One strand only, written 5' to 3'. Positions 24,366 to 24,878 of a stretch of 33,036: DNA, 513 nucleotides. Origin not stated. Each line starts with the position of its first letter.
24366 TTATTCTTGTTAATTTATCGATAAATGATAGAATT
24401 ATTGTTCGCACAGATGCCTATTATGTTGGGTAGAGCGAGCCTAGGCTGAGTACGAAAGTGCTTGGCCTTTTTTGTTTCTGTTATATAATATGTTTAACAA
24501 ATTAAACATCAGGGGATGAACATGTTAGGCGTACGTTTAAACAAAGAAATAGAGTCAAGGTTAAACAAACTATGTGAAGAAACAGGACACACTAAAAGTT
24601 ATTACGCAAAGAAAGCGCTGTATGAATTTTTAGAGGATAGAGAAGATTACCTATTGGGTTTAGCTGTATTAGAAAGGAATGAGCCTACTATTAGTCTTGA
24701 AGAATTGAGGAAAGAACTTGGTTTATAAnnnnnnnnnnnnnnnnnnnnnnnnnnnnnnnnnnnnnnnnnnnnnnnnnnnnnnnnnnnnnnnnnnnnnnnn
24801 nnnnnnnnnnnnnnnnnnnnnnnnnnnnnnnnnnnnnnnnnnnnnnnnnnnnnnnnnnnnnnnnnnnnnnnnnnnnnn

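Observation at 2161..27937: T7-type podovirus virion module joined to a plasmid replication, partition and addiction module: candidate podoviral phage-plasmid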

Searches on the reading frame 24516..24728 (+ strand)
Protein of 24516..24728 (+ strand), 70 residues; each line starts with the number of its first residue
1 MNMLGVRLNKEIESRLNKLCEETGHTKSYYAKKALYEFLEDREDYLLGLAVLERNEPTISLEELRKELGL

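Call 12: search_protein_families(library=pfam, proteins=[window:24516-24728:+], max_evalue=0.01)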
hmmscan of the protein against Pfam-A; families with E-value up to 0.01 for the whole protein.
window:24516-24728:+ (70 aa): 2 families
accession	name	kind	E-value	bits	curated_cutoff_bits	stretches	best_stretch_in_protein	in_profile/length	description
PF19807.5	DUF6290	-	8.9e-07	29.5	27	1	1-68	1-72/72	Family of unknown function (DUF6290)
PF05509.17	TraY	-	0.0049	17.3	21.3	1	6-34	3-31/49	TraY domain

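Call 117: search_protein_families(library=ncbifam, proteins=[window:24516-24728:+], max_evalue=0.01)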
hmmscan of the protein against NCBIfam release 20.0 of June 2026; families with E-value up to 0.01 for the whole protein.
window:24516-24728:+ (70 aa): 2 families
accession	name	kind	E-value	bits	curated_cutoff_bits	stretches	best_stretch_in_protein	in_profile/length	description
NF048017.1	antitoxin_RelB_like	equivalog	2.6e-19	69.2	50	1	7-70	1-68/70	type II toxin-antitoxin system RelB family antitoxin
NF046040.1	RelB_antitoxin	equivalog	1.3e-06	28.6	50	1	6-69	3-69/69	type II toxin-antitoxin system RelB family antitoxin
